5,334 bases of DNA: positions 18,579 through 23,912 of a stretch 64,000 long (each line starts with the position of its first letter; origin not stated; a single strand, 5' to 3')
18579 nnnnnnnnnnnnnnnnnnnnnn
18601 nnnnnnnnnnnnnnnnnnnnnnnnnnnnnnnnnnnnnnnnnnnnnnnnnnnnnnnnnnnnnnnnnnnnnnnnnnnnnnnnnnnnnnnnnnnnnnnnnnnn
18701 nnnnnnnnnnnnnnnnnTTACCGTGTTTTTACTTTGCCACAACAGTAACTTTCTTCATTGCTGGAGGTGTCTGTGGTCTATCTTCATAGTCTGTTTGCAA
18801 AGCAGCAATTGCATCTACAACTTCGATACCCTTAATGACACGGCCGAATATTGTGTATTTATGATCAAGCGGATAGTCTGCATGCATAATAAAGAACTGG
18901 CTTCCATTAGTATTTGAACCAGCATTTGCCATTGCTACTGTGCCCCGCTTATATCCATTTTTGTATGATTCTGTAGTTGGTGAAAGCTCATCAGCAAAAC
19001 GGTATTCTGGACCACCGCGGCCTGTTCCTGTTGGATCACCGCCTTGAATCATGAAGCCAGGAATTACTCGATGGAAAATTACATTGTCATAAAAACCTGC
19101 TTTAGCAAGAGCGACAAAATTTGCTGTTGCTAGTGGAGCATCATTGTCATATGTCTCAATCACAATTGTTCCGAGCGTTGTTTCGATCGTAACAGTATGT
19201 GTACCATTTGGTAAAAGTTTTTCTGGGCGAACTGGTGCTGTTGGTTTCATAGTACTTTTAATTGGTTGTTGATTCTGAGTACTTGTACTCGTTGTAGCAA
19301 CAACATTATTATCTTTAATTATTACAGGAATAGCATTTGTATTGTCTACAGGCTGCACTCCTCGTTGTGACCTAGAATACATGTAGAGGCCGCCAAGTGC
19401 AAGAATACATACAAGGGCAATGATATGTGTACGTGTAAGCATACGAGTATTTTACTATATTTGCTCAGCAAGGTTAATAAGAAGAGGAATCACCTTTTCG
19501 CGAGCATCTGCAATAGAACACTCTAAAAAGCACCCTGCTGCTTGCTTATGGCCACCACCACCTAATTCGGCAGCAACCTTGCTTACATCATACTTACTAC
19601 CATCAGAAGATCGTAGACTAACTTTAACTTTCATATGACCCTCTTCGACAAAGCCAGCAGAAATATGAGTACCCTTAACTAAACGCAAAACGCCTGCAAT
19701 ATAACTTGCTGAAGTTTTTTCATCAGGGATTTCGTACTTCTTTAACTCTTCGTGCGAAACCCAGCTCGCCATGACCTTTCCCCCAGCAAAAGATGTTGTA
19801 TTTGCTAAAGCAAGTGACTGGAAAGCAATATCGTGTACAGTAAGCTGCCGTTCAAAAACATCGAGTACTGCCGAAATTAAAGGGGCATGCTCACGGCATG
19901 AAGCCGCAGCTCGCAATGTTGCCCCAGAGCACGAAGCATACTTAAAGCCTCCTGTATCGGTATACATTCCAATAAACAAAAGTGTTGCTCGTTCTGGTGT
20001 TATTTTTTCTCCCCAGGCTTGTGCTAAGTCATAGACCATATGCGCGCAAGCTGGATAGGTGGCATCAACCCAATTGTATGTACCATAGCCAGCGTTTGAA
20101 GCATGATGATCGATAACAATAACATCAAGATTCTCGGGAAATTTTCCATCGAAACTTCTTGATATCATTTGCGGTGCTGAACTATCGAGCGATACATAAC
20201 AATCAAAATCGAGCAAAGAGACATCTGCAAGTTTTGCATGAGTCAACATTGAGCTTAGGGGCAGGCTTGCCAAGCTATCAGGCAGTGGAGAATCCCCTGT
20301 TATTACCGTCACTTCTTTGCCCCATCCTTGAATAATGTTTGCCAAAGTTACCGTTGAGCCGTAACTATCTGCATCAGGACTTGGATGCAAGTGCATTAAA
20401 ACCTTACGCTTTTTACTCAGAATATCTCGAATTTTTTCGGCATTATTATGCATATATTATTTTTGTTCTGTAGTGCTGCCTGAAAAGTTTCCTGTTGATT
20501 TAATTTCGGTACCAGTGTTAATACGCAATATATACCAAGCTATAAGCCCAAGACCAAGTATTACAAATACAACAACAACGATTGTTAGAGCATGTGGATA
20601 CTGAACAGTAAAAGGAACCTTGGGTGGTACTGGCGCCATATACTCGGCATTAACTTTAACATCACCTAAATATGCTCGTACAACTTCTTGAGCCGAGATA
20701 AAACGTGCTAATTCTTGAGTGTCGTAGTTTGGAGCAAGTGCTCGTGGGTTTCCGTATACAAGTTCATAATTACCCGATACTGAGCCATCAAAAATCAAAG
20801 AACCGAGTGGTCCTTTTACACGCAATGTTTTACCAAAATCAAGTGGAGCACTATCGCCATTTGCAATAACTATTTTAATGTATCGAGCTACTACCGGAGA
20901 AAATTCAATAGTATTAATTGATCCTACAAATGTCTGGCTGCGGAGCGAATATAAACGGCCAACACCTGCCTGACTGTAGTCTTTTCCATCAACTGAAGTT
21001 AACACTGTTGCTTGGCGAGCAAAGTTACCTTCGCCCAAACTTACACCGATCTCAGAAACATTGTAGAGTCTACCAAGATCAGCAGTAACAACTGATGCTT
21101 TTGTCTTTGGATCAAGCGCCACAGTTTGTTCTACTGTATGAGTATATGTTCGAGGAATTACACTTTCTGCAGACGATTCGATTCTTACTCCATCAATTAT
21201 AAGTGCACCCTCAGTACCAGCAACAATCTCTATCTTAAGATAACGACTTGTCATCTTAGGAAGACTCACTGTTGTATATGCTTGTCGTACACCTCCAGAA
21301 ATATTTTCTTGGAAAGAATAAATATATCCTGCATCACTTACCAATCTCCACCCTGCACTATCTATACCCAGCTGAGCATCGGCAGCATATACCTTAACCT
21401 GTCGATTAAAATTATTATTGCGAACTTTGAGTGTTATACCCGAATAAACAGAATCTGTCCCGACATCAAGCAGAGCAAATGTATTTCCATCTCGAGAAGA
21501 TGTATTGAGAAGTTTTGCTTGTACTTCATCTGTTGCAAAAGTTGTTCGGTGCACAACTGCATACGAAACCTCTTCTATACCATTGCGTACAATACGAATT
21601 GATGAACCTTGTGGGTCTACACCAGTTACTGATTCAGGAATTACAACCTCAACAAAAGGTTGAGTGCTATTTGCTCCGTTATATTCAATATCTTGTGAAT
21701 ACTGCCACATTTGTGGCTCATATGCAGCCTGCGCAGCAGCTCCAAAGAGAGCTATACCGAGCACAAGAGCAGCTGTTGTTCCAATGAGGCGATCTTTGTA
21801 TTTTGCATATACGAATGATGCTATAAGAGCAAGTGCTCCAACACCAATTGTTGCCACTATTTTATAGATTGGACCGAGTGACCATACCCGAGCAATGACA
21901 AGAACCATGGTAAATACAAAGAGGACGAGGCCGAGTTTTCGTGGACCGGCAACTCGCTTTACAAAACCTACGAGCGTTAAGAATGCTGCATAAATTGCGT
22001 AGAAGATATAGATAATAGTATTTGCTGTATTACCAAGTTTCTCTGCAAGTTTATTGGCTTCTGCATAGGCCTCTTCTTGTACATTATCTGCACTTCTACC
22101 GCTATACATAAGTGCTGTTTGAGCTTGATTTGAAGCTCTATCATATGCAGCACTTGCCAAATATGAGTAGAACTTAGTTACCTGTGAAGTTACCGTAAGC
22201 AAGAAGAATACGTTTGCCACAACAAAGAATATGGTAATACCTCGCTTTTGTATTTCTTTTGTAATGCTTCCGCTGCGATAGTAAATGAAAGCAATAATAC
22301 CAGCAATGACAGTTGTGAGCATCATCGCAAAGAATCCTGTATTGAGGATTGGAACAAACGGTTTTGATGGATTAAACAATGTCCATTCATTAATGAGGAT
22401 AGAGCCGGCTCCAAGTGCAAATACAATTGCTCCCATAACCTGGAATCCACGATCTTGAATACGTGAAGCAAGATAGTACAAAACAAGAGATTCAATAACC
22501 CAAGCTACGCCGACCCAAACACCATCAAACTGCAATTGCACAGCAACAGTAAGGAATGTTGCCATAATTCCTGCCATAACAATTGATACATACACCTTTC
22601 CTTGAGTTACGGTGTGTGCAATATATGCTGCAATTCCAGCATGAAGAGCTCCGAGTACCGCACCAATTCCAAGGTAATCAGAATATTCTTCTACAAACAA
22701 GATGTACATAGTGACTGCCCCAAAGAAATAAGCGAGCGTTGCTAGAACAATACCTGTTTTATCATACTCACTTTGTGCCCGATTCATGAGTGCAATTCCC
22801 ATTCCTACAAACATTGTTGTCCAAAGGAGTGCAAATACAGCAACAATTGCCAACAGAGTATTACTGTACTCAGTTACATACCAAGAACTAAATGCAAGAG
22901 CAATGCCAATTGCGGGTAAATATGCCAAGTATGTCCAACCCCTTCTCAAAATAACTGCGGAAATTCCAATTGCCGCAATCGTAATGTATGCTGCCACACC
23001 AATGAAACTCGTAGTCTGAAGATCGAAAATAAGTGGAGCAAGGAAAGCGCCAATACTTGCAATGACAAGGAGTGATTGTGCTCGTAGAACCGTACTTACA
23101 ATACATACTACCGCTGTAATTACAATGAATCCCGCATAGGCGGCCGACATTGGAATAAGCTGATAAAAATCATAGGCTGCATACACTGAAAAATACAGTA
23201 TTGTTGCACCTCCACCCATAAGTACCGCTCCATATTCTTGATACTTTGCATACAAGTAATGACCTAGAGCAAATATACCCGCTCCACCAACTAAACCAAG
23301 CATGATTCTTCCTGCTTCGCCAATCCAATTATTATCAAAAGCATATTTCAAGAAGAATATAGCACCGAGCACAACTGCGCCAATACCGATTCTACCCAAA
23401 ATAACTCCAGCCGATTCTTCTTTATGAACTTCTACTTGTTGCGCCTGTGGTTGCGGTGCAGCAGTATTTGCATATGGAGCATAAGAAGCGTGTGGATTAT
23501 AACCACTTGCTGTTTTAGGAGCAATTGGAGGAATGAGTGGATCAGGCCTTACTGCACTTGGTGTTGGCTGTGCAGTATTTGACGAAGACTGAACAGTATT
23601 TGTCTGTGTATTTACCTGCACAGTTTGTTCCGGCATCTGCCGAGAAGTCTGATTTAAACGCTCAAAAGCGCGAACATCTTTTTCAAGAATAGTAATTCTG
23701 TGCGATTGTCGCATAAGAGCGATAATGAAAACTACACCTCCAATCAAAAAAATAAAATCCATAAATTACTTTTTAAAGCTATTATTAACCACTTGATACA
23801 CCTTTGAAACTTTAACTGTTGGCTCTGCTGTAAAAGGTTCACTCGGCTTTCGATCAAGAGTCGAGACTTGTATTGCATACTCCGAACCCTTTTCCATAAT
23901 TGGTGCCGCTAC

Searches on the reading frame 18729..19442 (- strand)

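Call 65: search_protein_families(library=pfam, proteins=[window:18729-19442:-], max_evalue=0.00001)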
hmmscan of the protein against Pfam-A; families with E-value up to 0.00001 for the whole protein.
window:18729-19442:- (237 aa): 1 family
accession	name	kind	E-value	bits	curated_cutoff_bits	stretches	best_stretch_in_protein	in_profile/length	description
PF00160.26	Pro_isomerase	-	4.9e-46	157.3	21.7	1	84-234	2-159/159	Cyclophilin type peptidyl-prolyl cis-trans isomerase/CLD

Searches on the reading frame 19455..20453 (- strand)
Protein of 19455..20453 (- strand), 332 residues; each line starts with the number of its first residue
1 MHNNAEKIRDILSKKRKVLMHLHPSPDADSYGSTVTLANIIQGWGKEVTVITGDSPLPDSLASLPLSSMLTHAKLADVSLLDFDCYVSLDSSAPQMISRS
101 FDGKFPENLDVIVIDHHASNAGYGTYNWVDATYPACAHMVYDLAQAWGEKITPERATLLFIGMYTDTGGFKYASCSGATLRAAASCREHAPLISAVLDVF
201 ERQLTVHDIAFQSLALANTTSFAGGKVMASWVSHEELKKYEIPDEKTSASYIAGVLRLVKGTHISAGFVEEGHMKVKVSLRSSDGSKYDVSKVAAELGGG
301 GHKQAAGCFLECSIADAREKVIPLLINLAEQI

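Call 15: search_protein_families(library=pfam, proteins=[window:19455-20453:-], max_evalue=0.001)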
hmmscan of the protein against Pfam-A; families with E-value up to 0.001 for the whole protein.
window:19455-20453:- (332 aa): 2 families
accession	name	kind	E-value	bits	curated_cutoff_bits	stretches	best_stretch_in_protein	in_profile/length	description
PF01368.27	DHH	-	3.1e-12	47.3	28.1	1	17-163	1-125/125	DHH family, N-terminal domain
PF02272.25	DHHA1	-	9.4e-08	32.9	25.9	1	249-311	18-84/102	DHHA1 domain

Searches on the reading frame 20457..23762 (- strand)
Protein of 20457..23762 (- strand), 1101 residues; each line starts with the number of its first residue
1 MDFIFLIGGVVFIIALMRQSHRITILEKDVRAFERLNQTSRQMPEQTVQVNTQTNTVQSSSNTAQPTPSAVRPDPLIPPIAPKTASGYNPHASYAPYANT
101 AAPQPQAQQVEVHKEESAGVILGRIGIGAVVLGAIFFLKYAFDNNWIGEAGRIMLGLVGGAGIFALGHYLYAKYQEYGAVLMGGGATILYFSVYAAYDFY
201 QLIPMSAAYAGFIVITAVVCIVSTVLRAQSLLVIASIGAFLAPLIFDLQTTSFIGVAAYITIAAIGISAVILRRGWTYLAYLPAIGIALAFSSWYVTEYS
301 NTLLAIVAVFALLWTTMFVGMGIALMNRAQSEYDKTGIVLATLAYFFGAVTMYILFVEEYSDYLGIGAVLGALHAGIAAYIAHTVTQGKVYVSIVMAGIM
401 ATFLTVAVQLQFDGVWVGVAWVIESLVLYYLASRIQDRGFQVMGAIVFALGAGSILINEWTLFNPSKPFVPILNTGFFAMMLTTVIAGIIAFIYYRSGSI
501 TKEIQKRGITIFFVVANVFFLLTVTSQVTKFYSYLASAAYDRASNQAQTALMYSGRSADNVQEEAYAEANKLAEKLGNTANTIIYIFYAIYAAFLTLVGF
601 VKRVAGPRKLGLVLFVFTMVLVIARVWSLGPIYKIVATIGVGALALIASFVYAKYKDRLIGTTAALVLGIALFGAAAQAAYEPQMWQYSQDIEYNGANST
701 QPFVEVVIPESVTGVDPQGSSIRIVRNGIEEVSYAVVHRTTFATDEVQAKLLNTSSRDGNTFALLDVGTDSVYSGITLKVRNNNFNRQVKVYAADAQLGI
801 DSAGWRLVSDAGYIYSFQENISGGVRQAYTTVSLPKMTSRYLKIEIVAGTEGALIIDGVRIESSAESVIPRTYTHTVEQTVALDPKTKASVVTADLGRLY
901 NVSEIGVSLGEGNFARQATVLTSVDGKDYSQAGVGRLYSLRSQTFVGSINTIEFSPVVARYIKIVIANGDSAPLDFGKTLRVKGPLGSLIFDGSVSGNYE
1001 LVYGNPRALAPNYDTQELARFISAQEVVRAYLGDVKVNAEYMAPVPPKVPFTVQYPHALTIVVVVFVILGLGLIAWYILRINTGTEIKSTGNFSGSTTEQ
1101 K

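Call 15: search_protein_families(library=pfam, proteins=[window:20457-23762:-], max_evalue=0.001)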
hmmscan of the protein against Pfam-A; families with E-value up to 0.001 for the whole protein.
window:20457-23762:- (1101 aa): 3 families
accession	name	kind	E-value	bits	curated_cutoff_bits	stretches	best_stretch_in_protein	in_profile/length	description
PF10101.14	DUF2339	-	6.1e-46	157.9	33.6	1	122-536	5-429/659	Predicted membrane protein (DUF2339)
PF00754.31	F5_F8_type_C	-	2.6e-08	34.5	28.2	1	890-968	35-114/127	F5/8 type C domain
PF13163.11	DUF3999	-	7.1e-08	32.5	30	1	741-1025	94-369/424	Protein of unknown function (DUF3999)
